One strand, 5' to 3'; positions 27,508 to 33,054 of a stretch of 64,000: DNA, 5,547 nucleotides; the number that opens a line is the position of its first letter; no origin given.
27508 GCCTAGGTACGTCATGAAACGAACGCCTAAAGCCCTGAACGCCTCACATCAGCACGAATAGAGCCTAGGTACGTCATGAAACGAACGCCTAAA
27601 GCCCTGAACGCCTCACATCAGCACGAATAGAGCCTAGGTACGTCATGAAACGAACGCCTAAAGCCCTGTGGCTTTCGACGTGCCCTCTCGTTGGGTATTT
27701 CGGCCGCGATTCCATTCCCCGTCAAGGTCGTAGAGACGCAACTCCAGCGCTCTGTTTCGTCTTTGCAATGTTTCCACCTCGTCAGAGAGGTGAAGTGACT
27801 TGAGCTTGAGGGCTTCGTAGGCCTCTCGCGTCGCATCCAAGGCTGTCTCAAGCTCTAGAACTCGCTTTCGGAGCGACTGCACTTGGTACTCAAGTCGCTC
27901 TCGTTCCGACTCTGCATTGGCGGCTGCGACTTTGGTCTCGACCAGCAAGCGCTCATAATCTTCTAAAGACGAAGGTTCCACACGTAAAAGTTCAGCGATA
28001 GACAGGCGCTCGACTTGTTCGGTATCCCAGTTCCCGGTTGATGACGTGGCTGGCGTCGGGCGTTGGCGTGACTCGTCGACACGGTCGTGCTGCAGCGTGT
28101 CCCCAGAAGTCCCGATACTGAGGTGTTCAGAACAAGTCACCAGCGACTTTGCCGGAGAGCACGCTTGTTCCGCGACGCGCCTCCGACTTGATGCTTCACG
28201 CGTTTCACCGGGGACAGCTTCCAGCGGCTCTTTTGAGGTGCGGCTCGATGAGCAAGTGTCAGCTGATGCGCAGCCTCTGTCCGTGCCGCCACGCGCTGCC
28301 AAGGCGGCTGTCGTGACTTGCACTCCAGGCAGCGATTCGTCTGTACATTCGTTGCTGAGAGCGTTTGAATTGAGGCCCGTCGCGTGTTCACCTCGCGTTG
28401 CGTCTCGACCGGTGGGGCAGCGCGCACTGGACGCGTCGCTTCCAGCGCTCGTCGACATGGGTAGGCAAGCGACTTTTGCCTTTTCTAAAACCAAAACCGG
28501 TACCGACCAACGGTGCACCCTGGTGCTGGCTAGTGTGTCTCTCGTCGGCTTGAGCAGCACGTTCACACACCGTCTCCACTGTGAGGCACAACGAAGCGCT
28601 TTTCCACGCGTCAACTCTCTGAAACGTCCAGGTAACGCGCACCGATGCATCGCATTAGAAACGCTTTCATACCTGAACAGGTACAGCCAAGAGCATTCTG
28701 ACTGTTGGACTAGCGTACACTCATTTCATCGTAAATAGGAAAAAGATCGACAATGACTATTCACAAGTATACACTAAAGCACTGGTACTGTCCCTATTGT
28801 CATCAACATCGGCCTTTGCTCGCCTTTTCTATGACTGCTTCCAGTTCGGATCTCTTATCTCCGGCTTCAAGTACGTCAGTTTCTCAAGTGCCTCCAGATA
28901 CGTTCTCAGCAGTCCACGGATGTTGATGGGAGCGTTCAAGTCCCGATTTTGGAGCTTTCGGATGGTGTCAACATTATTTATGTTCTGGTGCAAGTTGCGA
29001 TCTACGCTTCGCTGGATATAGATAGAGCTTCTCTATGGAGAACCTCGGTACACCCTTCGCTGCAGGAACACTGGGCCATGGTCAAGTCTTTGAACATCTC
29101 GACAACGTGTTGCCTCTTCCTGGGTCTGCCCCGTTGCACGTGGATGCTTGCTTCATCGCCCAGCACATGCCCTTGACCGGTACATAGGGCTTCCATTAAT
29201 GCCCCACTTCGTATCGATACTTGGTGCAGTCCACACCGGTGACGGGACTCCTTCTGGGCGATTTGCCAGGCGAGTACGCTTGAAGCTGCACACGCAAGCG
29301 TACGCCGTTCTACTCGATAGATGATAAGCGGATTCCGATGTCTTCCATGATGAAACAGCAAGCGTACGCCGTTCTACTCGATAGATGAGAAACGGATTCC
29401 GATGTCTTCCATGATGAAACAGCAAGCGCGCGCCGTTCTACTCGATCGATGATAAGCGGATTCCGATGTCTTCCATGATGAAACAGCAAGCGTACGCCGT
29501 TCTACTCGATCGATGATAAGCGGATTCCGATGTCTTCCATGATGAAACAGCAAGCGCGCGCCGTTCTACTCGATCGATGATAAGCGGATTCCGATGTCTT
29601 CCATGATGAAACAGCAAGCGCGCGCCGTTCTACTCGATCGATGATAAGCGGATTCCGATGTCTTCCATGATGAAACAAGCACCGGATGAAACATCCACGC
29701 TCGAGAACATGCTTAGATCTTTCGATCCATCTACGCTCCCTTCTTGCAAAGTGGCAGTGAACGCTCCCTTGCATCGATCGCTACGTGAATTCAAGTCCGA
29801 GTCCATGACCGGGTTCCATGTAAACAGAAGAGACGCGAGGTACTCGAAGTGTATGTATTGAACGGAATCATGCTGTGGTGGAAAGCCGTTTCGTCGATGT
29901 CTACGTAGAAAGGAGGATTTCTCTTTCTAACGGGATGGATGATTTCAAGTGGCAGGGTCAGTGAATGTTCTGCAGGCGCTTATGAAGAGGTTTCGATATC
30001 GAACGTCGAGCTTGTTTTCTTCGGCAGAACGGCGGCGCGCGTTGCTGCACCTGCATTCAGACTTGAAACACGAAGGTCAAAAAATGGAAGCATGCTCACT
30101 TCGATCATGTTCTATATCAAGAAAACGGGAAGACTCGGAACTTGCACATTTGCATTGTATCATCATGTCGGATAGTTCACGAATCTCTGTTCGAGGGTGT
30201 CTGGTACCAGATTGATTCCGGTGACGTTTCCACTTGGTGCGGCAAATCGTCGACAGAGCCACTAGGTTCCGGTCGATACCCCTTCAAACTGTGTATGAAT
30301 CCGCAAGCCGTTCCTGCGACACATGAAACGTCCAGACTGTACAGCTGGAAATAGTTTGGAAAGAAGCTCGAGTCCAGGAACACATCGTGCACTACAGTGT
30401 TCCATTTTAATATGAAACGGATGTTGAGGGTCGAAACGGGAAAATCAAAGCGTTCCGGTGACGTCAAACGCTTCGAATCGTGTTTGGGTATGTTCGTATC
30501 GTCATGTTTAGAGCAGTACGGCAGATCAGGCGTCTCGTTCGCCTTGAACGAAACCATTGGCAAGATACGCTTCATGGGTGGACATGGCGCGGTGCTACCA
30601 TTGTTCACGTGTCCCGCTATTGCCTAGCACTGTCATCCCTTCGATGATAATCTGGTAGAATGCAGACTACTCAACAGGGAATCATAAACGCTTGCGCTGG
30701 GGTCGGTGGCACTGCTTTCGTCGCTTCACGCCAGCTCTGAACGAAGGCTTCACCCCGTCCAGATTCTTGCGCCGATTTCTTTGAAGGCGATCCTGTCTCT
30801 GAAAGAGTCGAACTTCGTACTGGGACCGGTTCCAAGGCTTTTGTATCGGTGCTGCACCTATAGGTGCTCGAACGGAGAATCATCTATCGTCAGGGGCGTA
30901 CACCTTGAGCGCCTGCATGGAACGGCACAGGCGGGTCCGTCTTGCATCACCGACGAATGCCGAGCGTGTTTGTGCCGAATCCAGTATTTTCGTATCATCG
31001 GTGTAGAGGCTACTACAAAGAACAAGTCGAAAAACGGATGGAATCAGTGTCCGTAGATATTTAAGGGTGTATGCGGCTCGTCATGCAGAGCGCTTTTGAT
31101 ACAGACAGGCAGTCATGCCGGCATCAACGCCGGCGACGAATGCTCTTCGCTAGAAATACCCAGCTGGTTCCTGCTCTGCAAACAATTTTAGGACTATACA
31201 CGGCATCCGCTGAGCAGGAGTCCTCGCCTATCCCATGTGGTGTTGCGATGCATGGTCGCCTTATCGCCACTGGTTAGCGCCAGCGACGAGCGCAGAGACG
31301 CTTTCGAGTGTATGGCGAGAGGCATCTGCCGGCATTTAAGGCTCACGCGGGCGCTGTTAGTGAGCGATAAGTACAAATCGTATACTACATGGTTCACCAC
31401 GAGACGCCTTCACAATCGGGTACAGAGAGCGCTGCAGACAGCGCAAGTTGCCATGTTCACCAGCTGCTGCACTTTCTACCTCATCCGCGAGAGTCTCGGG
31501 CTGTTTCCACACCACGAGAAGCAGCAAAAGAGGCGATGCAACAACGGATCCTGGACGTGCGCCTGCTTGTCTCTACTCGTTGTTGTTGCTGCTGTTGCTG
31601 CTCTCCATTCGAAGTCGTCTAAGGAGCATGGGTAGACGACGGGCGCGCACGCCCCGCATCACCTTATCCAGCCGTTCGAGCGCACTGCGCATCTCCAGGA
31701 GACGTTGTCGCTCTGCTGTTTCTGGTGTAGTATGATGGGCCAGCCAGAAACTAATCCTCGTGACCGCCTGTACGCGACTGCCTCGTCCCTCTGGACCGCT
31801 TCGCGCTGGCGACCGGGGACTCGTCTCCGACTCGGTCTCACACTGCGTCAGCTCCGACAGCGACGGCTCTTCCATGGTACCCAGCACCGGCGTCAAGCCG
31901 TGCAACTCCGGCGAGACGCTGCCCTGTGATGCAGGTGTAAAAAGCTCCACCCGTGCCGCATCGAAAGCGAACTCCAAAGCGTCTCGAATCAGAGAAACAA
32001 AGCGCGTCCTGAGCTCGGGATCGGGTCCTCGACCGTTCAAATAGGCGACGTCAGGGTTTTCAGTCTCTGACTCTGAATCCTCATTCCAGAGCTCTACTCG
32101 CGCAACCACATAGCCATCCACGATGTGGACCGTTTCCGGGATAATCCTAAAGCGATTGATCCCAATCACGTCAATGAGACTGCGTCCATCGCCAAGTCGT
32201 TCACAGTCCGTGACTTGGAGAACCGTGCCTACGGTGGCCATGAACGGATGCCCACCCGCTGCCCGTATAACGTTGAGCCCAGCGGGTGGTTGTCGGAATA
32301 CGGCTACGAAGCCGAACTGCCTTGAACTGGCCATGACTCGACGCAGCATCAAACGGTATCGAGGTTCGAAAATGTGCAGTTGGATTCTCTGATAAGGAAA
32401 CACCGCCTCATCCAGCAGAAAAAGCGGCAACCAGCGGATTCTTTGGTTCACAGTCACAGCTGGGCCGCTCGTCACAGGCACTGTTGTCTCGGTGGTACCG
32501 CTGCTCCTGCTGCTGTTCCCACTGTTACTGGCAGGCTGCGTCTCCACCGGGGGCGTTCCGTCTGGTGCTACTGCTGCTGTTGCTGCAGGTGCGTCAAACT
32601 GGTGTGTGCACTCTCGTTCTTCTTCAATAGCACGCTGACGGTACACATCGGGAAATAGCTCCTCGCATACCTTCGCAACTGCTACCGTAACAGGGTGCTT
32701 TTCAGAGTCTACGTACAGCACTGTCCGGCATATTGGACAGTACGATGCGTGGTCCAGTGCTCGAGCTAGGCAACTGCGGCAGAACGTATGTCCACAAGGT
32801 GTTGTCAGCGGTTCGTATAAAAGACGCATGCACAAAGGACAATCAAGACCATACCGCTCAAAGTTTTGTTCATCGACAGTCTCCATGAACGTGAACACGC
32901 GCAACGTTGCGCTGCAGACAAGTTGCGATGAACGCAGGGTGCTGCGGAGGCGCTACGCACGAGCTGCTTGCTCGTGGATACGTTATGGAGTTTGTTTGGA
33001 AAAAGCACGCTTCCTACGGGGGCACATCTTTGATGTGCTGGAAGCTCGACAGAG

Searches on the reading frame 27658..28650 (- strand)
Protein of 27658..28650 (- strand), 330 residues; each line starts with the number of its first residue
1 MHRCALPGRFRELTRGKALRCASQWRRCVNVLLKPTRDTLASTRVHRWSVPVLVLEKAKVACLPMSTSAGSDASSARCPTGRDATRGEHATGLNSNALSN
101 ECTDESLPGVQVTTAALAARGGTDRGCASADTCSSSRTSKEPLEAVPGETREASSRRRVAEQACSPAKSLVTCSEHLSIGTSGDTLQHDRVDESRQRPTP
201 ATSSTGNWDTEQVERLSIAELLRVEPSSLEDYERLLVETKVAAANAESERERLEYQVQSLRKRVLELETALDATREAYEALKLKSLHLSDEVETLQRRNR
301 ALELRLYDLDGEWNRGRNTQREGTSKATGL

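Call 59: find_encoding_contigs(protein=window:27658-28650:-, flank=3000, max_places=8)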
Protein window:27658-28650:- (330 aa): no gene with exactly this product is on record in the collection.

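Call 60: search_protein_families(library=pfam, proteins=[window:27658-28650:-], max_evalue=0.01)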
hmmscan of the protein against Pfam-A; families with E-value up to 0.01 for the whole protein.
window:27658-28650:- (330 aa): 2 families
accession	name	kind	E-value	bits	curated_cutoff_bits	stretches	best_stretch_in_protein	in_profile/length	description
PF23991.1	DUF7310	-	0.0039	18.1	40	0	242-275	24-57/83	Coiled-coil region of unknown function (DUF7310)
PF25026.1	Asd-4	-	0.0069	16.9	29.1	1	260-312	27-79/80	Asd-4-like domain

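Call 62: list_cluster_members(proteins=[window:27658-28458:-, window:27658-28650:-, window:24591-25571:-, window:31573-32904:-, window:30177-30608:-, window:28046-28738:+])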
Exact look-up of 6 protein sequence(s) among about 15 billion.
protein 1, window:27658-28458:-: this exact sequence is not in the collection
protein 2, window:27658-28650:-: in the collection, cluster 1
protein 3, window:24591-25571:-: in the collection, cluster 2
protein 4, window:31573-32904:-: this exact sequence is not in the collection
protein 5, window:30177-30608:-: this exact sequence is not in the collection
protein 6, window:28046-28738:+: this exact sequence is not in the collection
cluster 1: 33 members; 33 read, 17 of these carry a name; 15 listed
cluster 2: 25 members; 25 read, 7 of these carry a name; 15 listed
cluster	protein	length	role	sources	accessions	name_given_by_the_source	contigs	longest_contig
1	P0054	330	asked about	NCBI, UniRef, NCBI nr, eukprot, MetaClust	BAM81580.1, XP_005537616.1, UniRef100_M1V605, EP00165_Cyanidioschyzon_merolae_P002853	hypothetical protein CYME_CMO232C [Cyanidioschyzon merolae strain 10D] | Uncharacterized protein n=1 Tax=Cyanidioschyzon merolae (strain NIES-3377 / 10D) ... | XP_005537616.1 hypothetical protein CYME_CMO232C [Cyanidioschyzon merolae strain 10D]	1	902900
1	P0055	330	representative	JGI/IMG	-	-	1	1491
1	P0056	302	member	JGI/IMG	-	hypothetical protein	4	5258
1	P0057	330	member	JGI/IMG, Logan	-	hypothetical protein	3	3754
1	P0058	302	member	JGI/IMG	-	hypothetical protein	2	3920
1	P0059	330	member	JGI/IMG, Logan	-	hypothetical protein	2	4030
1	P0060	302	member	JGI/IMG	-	hypothetical protein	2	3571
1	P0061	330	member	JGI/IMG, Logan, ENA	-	hypothetical protein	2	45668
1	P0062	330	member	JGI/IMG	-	hypothetical protein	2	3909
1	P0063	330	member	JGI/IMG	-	hypothetical protein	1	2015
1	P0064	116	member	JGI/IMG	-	predicted nucleic acid-binding Zn-ribbon protein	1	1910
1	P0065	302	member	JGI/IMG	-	hypothetical protein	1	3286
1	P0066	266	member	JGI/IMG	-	hypothetical protein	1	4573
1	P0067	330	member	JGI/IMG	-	hypothetical protein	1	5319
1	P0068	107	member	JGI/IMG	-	chromosome segregation ATPase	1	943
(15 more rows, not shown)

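Call 63: find_encoding_contigs(protein=P0061, flank=3500, max_places=4)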
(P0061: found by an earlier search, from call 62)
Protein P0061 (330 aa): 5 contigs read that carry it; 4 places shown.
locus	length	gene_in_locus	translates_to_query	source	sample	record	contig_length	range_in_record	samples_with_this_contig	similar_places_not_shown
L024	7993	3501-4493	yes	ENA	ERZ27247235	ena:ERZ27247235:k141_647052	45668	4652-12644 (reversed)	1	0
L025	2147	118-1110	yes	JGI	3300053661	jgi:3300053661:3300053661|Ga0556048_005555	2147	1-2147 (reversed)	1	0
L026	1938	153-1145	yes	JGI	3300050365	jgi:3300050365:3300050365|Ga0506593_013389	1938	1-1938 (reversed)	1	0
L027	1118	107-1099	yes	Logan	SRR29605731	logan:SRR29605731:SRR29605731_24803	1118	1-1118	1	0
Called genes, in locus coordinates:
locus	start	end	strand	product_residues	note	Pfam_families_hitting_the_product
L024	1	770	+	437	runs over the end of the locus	PF13639:zf-RING_2, PF13920:zf-C3HC4_3, PF00097:zf-C3HC4, PF13445:zf-RING_UBOX, PF13923:zf-C3HC4_2, PF14634:zf-RING_5 (weak), PF15227:zf-C3HC4_4, PF02190:LON_substr_bdg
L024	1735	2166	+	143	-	-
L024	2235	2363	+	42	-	-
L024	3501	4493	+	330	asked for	-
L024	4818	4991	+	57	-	-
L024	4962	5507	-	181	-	-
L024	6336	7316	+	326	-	-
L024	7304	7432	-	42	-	-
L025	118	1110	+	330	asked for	-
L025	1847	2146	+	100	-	?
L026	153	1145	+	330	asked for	-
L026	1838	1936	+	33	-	?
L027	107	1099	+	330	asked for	-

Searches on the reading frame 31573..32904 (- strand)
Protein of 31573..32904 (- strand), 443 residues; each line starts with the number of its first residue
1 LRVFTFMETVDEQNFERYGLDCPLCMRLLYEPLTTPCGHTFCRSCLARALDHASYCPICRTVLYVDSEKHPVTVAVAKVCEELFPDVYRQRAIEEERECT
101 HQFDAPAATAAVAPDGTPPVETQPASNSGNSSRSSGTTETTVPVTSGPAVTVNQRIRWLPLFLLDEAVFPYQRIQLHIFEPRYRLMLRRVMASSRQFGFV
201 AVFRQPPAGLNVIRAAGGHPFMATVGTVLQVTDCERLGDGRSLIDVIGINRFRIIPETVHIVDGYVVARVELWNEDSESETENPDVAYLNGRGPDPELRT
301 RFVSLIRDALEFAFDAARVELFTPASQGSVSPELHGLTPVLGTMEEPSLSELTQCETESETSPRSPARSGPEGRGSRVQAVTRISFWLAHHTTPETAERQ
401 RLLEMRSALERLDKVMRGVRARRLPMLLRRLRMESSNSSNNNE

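Call 7: search_protein_families(library=pfam, proteins=[window:31573-32904:-], max_evalue=0.01)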
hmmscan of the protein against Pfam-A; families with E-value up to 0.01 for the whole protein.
window:31573-32904:- (443 aa): 14 families
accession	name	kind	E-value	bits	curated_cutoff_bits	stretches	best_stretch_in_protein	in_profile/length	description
PF02190.22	LON_substr_bdg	-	5.2e-23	82.4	28.7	1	159-416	2-195/200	ATP-dependent protease La (LON) substrate-binding domain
PF13923.12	zf-C3HC4_2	-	1.2e-12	47.8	27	1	22-59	2-40/40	Zinc finger, C3HC4 type (RING finger)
PF13445.12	zf-RING_UBOX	-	4e-10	40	25.2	1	22-57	1-39/39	RING-type zinc-finger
PF13639.12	zf-RING_2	-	1e-08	35.7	27.3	1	21-60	2-44/44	Ring finger domain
PF00097.31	zf-C3HC4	-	2.3e-08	34.2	21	1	22-59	1-40/40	Zinc finger, C3HC4 type (RING finger)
PF15227.12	zf-C3HC4_4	-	6.4e-08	33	30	1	22-59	1-42/42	zinc finger of C3HC4-type, RING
PF13920.12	zf-C3HC4_3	-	6.9e-08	32.6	27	1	21-61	4-44/49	Zinc finger, C3HC4 type (RING finger)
PF14634.12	zf-RING_5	-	3.3e-06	27.4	27.9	1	22-61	2-43/43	zinc-RING finger domain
PF11789.14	zf-Nse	-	0.00023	21.4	27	1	16-59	8-56/57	Zinc-finger of the MIZ type in Nse subunit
PF14447.12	Prok-RING_4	-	0.00027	21.2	27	1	22-61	1-38/46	Prokaryotic RING finger family 4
PF16685.11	zf-RING_10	-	0.0015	19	31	1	20-62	1-46/70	zinc RING finger of MSL2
PF24921.1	RING_XB3-XBAT31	-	0.0052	17.3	50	0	22-61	2-53/57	E3 ubiquitin-protein ligase XB3/XBAT31 RING finger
PF21363.3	TRAF3_RING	-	0.0061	16.7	26.9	1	22-54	1-33/40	TNF receptor-associated factor 2/3/5, RING domain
PF14835.12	zf-RING_6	-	0.0088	16.4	35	1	20-66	8-53/65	zf-RING of BARD1-type protein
